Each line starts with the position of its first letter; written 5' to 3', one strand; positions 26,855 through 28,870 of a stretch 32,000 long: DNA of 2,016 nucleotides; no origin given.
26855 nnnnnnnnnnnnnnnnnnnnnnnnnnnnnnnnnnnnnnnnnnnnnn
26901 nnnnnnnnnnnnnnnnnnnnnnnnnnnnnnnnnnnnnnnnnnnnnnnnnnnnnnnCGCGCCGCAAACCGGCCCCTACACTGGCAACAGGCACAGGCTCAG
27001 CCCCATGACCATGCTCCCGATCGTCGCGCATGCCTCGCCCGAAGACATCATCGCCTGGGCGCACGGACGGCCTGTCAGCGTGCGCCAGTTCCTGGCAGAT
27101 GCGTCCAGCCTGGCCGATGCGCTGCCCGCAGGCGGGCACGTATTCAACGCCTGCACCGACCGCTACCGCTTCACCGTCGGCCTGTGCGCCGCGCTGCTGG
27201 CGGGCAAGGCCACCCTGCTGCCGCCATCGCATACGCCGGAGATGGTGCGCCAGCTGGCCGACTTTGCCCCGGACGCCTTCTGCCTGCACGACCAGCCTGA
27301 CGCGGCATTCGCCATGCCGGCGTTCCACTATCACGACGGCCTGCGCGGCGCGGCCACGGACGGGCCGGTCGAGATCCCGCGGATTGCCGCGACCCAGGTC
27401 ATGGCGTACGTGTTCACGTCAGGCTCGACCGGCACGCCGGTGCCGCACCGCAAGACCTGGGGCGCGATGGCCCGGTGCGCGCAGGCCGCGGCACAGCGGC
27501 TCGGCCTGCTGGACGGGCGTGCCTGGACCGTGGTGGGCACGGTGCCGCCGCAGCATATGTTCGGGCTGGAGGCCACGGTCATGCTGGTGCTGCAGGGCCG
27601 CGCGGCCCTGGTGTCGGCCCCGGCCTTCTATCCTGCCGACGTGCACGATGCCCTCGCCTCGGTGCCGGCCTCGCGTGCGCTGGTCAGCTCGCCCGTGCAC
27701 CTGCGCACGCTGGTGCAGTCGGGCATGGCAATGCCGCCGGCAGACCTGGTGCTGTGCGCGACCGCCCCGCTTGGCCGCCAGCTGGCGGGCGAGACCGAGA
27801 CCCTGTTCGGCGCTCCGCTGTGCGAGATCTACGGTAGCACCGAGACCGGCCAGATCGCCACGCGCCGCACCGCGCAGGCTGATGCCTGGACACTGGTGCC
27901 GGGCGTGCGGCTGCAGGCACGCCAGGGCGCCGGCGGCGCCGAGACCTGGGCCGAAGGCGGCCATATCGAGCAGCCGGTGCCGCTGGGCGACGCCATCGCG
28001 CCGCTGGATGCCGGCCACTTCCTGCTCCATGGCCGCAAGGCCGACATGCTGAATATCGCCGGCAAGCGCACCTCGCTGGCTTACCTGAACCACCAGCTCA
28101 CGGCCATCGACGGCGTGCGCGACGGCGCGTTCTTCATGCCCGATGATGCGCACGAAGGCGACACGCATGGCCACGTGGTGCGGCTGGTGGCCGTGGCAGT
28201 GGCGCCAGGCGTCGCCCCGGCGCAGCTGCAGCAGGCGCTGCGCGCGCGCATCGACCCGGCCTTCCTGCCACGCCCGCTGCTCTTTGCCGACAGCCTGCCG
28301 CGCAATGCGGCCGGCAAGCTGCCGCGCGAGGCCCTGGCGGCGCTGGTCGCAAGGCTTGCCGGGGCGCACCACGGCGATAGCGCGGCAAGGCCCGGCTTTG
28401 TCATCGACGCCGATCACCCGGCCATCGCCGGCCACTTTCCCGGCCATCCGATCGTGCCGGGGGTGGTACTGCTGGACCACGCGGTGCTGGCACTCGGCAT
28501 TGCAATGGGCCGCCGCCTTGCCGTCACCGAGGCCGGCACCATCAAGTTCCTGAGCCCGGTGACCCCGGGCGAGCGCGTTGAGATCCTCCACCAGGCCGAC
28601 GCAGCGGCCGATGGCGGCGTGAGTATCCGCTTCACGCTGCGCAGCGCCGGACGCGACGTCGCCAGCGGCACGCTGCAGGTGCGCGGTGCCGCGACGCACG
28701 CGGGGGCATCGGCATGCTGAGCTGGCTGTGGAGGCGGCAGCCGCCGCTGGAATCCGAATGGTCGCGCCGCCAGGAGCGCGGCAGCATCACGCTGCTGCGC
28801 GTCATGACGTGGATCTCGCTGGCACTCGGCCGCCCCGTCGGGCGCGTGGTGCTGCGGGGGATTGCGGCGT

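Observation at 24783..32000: Aryl-polyene/xanthomonadin-type specialised lipid cluster, rearranged and cut by the window edge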

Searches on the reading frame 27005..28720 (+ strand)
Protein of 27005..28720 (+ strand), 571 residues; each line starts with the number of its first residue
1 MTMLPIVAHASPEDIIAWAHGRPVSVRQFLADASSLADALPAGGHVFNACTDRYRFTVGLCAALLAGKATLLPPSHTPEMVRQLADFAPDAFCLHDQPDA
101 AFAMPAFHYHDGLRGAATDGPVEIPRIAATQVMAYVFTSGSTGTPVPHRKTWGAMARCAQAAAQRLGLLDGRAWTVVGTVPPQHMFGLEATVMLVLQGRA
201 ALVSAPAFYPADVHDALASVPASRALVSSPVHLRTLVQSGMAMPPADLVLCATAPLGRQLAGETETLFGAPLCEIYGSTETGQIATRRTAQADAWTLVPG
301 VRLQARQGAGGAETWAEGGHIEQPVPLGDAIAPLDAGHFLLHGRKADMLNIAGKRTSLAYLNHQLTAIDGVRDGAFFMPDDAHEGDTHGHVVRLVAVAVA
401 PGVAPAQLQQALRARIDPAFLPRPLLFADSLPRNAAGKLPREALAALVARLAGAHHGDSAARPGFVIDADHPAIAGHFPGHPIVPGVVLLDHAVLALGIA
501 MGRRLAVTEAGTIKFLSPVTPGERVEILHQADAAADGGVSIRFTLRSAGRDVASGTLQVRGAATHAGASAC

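Call 5: search_protein_families(library=pfam, proteins=[window:27005-28720:+], max_evalue=0.01)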
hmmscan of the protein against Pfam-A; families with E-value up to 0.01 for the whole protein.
window:27005-28720:+ (571 aa): 3 families
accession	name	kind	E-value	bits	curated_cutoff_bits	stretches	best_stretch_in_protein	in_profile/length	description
PF00501.34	AMP-binding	-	1.9e-14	53.7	29.9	1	11-296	8-339/384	AMP-binding enzyme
PF07977.19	FabA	-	0.00011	22.2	23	1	466-523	32-101/138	FabA-like domain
PF13193.12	AMP-binding_C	-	0.0097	17.2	24.5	0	393-438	28-76/76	AMP-binding enzyme C-terminal domain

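Call 6: search_protein_families(library=ncbifam, proteins=[window:27005-28720:+], max_evalue=0.01)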
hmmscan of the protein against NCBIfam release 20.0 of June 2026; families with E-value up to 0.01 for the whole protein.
window:27005-28720:+ (571 aa): 65 families (the best 25 are shown)
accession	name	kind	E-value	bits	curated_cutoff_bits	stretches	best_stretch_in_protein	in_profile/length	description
TIGR02372.1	4_coum_CoA_lig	equivalog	2.5e-30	105.4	334.7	1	136-439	101-385/386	4-coumarate--CoA ligase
NF004837.0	PRK06187.1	subfamily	7.4e-20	70.7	476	2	104-293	146-335/531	long-chain-fatty-acid--CoA ligase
NF005877.1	PRK07824.1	equivalog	3.9e-13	49.2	345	1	131-446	43-360/362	o-succinylbenzoate--CoA ligase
NF004511.1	PRK05852.1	equivalog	3.9e-13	48.9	650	2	335-447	394-503/505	FadD7 family fatty acid--CoA ligase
TIGR03098.1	ligase_PEP_1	hypoth_equivalog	6.8e-12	44.6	592.35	1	327-446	400-516/517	acyl-CoA ligase (AMP-forming), exosortase A system-associated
NF009071.0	PRK12406.1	subfamily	1.4e-11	43.6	701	2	334-444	390-498/510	acyl-CoA synthetase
NF038078.1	NRPS_MxcG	equivalog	1.4e-11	42.5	2300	1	328-448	844-960/1442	myxochelin non-ribosomal peptide synthetase MxcG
NF002966.0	PRK03640.1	equivalog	6.1e-11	41.6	556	2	126-288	137-298/483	o-succinylbenzoate--CoA ligase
TIGR01733.1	AA-adenyl-dom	subfamily_domain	8.2e-11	41.3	317.4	1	33-291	9-283/409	amino acid adenylation domain-containing protein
NF005858.0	PRK07787.1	subfamily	1e-10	40.7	575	1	21-290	24-287/471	acyl-CoA synthetase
NF053567.1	HBDA_AROS1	equivalog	4.3e-10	38.6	1000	2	336-445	407-516/523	3-hydroxybenzoate--CoA ligase HbdA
NF005801.1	PRK07656.1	equivalog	7.1e-10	38.1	657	2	127-219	161-251/500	FadD3 family acyl-CoA ligase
TIGR01923.1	menE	equivalog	4.4e-09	35.7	330.15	1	126-294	109-274/442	o-succinylbenzoate--CoA ligase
NF005714.0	PRK07529.1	subfamily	8.5e-09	34.3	632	1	107-289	195-383/640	acyl-CoA synthetase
NF005702.0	PRK07514.1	subfamily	9.4e-09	34.1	558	2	337-445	392-497/506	malonyl-CoA synthase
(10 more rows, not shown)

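Call 15: search_solved_structures(query=window:27005-28720:+, max_evalue=0.001, show_alignments=0)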
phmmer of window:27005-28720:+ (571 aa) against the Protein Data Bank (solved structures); distinct sequences matched with E-value up to 0.001: 31.
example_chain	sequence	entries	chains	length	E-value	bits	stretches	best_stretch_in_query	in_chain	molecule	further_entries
4fuq_A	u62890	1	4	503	5.8e-07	32.4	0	124-305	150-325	Malonyl CoA synthetase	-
5buq_A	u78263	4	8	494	5.9e-07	32.4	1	64-286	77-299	2-succinylbenzoate--CoA ligase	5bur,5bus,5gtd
2v7b_A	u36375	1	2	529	8.2e-07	31.9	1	326-442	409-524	BENZOATE-COENZYME A LIGASE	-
4gxq_A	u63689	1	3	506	1.5e-06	31.1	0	124-305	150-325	Malonyl CoA synthetase, Benzoate-CoA ligase Chimeric protein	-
5x8f_A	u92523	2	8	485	1.7e-06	30.9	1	64-286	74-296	2-succinylbenzoate--CoA ligase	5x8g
7thn_B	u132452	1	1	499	1.7e-06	30.9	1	337-456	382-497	L-proline--[L-prolyl-carrier protein] ligase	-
2vze_A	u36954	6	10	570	2.1e-06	30.6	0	327-446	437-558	ACYL-COENZYME A SYNTHETASE ACSM2A, MITOCHONDRIAL | Acyl-coenzyme A synthetase ACSM2A, mitochondrial precursor | Acyl-coenzyme A synthetase ACSM2A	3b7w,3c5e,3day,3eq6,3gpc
2wd9_A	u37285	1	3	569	2.2e-06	30.5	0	327-445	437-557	ACYL-COENZYME A SYNTHETASE ACSM2A, MITOCHONDRIAL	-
5wm2_A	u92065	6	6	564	2.3e-06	30.4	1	327-449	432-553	Salicylate-AMP ligase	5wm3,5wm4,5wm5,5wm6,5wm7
4gxr_A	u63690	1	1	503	3.4e-06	29.9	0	124-305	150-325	Malonyl CoA synthetase, Benzoate-CoA ligase Chimeric protein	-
11km_A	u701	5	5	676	4.4e-06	29.5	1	331-450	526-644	Acetyl-coenzyme A synthetase | Probable acetyl-coenzyme A synthetase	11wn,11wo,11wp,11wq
8rpk_A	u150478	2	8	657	4e-05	26.4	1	328-446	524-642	Acetate--CoA ligase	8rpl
8aff_A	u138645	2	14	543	5.4e-05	25.9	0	336-450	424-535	Oxalate--CoA ligase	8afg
5jrh_A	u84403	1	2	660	0.00011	24.9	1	328-465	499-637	Acetyl-coenzyme A synthetase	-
2p2m_A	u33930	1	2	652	0.00011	24.9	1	328-465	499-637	Acetyl-coenzyme A synthetase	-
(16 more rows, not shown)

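Call 22: find_homologous_proteins(query=window:27005-28720:+, max_evalue=0.00001)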
Query window:27005-28720:+ (571 aa): 7869 proteins with E <= 0.00001 among 8000 candidates; the best 120 are listed.
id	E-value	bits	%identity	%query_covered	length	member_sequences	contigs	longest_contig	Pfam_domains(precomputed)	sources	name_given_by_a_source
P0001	0.0e+0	1196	95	100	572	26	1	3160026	PF22818.3,PF00501.35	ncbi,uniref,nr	ncbi:AMP-binding protein [Cupriavidus sp. BIC8F]|uniref:AMP-binding protein n=1 Tax=Cupriavidus sp. 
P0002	0.0e+0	1101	88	100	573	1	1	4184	PF22818.3,PF00501.35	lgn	-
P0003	0.0e+0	1082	87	100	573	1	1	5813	PF22818.3,PF00501.35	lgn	-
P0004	0.0e+0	1069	86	100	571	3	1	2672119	PF22818.3,PF00501.35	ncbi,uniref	ncbi:AMP-binding protein [Cupriavidus sp. TMH.W2]|uniref:AMP-binding protein n=1 Tax=Cupriavidus sp.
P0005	0.0e+0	1061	85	100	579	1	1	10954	PF22818.3,PF00501.35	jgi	jgi:acyl-coenzyme A synthetase/AMP-(fatty) acid ligase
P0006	0.0e+0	1040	83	100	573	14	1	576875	PF22818.3,PF00501.35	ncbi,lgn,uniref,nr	ncbi:AMP-binding protein [Cupriavidus alkaliphilus]|uniref:AMP-binding protein n=1 Tax=Cupriavidus a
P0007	0.0e+0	1036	84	100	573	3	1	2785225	PF22818.3,PF00501.35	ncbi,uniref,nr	ncbi:putative enzyme; Acyl-coenzyme A synthetases/AMP-(fatty) acid ligases domain [Cupriavidus phyto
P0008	0.0e+0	1032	83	100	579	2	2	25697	PF22818.3,PF00501.35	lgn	-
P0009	0.0e+0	1026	83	99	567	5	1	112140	PF22818.3,PF00501.35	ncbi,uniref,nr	ncbi:AMP-binding protein [Cupriavidus taiwanensis]|uniref:AMP-binding protein n=1 Tax=Cupriavidus ta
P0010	0.0e+0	1025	82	100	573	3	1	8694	PF22818.3,PF00501.35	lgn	-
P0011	0.0e+0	1024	83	100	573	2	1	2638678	PF22818.3,PF00501.35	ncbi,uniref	ncbi:AMP-binding protein [Cupriavidus sp. H39]|uniref:AMP-binding protein n=1 Tax=Cupriavidus sp. H3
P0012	0.0e+0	1024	82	100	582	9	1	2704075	PF22818.3,PF00501.35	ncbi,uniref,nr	ncbi:putative enzyme; Acyl-coenzyme A synthetases/AMP-(fatty) acid ligases domain [Cupriavidus taiwa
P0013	0.0e+0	1021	82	100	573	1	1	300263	PF22818.3,PF00501.35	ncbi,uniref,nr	ncbi:AMP-binding protein [Cupriavidus necator]|uniref:AMP-binding protein n=1 Tax=Cupriavidus necato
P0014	0.0e+0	1017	82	100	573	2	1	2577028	PF22818.3,PF00501.35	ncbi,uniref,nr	ncbi:putative enzyme; Acyl-coenzyme A synthetases/AMP-(fatty) acid ligases domain [Cupriavidus taiwa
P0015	0.0e+0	1017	82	100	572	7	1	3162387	PF22818.3,PF00501.35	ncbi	ncbi:AMP-binding protein [Cupriavidus necator]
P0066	4.7e-204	698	61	99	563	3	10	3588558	PF22818.3,PF00501.35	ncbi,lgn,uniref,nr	ncbi:AMP-binding protein [Ralstonia solanacearum]|uniref:AMP-binding protein n=1 Tax=Ralstonia solan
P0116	1.5e-200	686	59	98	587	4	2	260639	PF22818.3,PF00501.35,PF13193.13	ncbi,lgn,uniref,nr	ncbi:acyl-CoA synthetase family protein [Burkholderia cenocepacia]|uniref:acyl-CoA synthetase family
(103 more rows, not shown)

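Call 24: find_related_loci(query=A1, collection=genome_contigs, flank=10000)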
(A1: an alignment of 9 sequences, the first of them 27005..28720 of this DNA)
Query A1 (571 aa) in genome_contigs; peptide patterns used: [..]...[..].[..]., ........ (x = any residue, [..] = any of these).
600 stretches matched a pattern (row limit reached: there are more); 587 encode a relative of the query (tblastn E <= 1e-3); the best 80 are kept; 80 distinct loci.
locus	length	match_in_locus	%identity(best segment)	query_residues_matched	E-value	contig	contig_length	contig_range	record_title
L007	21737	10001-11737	81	1-571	0e+0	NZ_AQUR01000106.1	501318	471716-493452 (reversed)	Cupriavidus neocaledonicus strain STM6070 A3AGDRAFT_scaffold_1.2_C, whole genome shotgun sequence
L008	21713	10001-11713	86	1-571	0e+0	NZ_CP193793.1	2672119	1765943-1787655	Cupriavidus sp. TMH.W2 chromosome 2, complete sequence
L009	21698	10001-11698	75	1-565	0e+0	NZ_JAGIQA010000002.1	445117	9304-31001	Cupriavidus consociatus strain LEh25 NODE_2_length_445117_cov_74.903184, whole genome shotgun sequence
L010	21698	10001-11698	63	6-571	0e+0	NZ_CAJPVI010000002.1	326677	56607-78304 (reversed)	Cupriavidus numazuensis strain LMG 26411 isolate LMG 26411, whole genome shotgun sequence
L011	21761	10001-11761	66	1-571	0e+0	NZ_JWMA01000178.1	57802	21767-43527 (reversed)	Cupriavidus sp. IDO NODE_286, whole genome shotgun sequence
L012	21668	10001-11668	58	1-558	0e+0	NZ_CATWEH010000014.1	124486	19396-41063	Ralstonia edaphi strain LMG 6871 isolate LMG 6871 14, whole genome shotgun sequence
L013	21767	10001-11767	58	1-569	0e+0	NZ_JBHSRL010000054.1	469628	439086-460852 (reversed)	Paraburkholderia silvatlantica strain CCUG 54297 GCM70027151_7, whole genome shotgun sequence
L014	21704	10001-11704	59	1-558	0e+0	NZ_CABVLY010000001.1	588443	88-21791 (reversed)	Burkholderia anthina isolate LMG 20980, whole genome shotgun sequence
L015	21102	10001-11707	58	1-558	0e+0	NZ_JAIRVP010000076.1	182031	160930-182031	MAG: Burkholderia sp. isolate Fux382_bin34 k119_650236, whole genome shotgun sequence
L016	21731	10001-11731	59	1-563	0e+0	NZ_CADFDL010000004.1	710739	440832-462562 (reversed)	Burkholderia sp. BCC0397, whole genome shotgun sequence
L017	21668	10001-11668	57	1-558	0e+0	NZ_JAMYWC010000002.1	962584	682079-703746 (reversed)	Ralstonia chuxiongensis strain 21YRMH01-3 Scaffold2, whole genome shotgun sequence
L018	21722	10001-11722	58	1-558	0e+0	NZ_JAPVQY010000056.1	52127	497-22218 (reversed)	Burkholderia sp. IMCC1007 Scaffold56, whole genome shotgun sequence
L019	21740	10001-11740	59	1-563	0e+0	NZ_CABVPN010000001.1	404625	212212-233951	Burkholderia diffusa isolate LMG 24065, whole genome shotgun sequence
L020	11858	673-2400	59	1-563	0e+0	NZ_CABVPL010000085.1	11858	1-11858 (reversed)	Burkholderia latens isolate LMG 24064, whole genome shotgun sequence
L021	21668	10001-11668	57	1-558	0e+0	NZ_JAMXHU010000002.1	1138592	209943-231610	Ralstonia mojiangensis strain 21MJYT02-10 Scaffold2, whole genome shotgun sequence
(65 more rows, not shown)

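Call 36: find_encoding_contigs(protein=P0116, flank=10000, max_places=1)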
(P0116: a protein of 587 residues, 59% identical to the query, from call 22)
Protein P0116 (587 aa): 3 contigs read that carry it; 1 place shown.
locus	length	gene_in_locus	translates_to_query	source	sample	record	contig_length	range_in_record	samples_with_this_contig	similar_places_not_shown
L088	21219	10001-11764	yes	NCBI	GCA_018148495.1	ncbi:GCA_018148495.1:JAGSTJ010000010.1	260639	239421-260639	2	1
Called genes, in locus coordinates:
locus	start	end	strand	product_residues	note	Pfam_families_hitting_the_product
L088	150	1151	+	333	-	-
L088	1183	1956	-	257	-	PF00596:Aldolase_II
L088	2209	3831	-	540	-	PF13091:PLDc_2, PF00614:PLDc (faint), PF13091:PLDc_2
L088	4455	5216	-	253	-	PF01435:Peptidase_M48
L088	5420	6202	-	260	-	PF13641:Glyco_tranf_2_3 (weak), PF00535:Glycos_transf_2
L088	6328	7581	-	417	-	PF21168:FkbO_Hyg5-like_N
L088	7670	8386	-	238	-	PF00106:adh_short, PF01370:Epimerase, PF08659:KR, PF13561:adh_short_C2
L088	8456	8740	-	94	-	PF00550:PP-binding (weak)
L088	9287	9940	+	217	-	-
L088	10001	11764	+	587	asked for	PF00501:AMP-binding, PF13193:AMP-binding_C (faint), PF22818:ApeI-like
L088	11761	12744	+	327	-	PF03279:Lip_A_acyltrans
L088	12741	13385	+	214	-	PF19574:LolA_3, PF03548:LolA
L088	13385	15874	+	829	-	PF03176:MMPL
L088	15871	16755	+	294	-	PF01522:Polysacc_deac_1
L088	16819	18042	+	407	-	PF00109:ketoacyl-synt, PF00108:Thiolase_N (faint), PF02801:Ketoacyl-synt_C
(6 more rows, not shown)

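Call 37: find_encoding_contigs(protein=P0066, flank=10000, max_places=1)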
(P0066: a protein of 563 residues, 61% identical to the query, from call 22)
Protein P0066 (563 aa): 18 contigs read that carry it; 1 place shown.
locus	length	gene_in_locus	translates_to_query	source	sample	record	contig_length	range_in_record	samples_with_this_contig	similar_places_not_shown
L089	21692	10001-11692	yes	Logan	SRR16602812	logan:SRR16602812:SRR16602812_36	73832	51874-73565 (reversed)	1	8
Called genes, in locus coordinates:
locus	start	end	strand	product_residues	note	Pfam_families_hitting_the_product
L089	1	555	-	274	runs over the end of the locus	?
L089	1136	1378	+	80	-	-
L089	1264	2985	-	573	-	PF00501:AMP-binding, PF13193:AMP-binding_C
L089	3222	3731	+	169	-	PF13207:AAA_17 (faint), PF13238:AAA_18 (weak), PF13671:AAA_33 (weak), PF01202:SKI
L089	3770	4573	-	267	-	-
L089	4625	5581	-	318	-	PF10340:Say1_Mug180, PF20434:BD-FAE, PF07859:Abhydrolase_3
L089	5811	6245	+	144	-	PF04143:Sulf_transp (weak)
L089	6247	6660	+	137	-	PF20398:DUF6691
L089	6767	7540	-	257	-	PF00535:Glycos_transf_2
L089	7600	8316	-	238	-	PF00106:adh_short, PF01370:Epimerase, PF08659:KR, PF13561:adh_short_C2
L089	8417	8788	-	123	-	-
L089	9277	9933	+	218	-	-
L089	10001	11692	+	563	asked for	PF00501:AMP-binding, PF22818:ApeI-like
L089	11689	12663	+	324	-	PF03279:Lip_A_acyltrans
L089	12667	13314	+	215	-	PF19574:LolA_3, PF03548:LolA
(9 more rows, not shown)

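Call 44: find_homologous_proteins(query=L011:7897-8607:-, max_evalue=1e-40)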
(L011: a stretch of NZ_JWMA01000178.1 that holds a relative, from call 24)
Query L011:7897-8607:- (237 aa): 7998 proteins with E <= 1e-40 among 8000 candidates; the best 120 are listed.
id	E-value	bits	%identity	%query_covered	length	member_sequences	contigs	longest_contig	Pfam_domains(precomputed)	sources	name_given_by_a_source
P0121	1.4e-145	501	100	100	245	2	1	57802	PF08659.17,PF13561.13,PF00106.32,PF01370.28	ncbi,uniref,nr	ncbi:3-oxoacyl-ACP reductase FabG [Cupriavidus sp. IDO]|uniref:3-oxoacyl-ACP reductase FabG n=1 Tax=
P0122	1.8e-143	494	99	100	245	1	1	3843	PF08659.17,PF13561.13,PF00106.32,PF01370.28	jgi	jgi:3-oxoacyl-[acyl-carrier protein] reductase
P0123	7.7e-143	492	99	100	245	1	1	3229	PF08659.17,PF13561.13,PF00106.32,PF01370.28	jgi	-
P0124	1.8e-125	435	88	100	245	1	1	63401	PF08659.17,PF13561.13,PF00106.32,PF01370.28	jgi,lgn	-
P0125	3.9e-124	431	85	100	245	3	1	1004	PF08659.17,PF16363.12,PF13561.13,PF00106.32,PF01370.28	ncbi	-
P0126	7.1e-123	426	86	100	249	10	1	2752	PF08659.17,PF13561.13,PF00106.32,PF01370.28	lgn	-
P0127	1.4e-122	425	85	100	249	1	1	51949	PF08659.17,PF13561.13,PF00106.32,PF01370.28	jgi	jgi:3-oxoacyl-[acyl-carrier protein] reductase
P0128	4.5e-122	424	84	100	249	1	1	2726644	PF08659.17,PF13561.13,PF00106.32,PF01370.28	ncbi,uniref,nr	ncbi:3-oxoacyl-ACP reductase FabG [Cupriavidus sp. WKF15]|uniref:3-oxoacyl-ACP reductase FabG n=1 Ta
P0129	1.2e-121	422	85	100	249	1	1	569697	PF08659.17,PF13561.13,PF00106.32,PF01370.28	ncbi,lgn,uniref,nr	ncbi:3-oxoacyl-[acyl-carrier-protein] reductase [Cupriavidus laharis]|uniref:3-oxoacyl-[acyl-carrier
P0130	2.0e-121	422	84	100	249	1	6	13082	PF08659.17,PF13561.13,PF00106.32,PF01370.28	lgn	-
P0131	2.8e-121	421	84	100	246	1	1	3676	PF08659.17,PF13561.13,PF00106.32,PF01370.28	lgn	-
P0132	5.3e-121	420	83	100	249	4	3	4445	PF08659.17,PF13561.13,PF00106.32,PF01370.28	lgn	-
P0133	1.1e-120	419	84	100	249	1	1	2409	PF08659.17,PF13561.13,PF00106.32,PF01370.28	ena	-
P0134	1.8e-120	419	84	100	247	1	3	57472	PF08659.17,PF13561.13,PF00106.32,PF01370.28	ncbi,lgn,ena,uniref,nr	ncbi:3-oxoacyl-ACP reductase FabG [Cupriavidus basilensis]|uniref:3-oxoacyl-ACP reductase FabG n=1 T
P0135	3.5e-120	418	85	100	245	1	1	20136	PF08659.17,PF13561.13,PF00106.32,PF01370.28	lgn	-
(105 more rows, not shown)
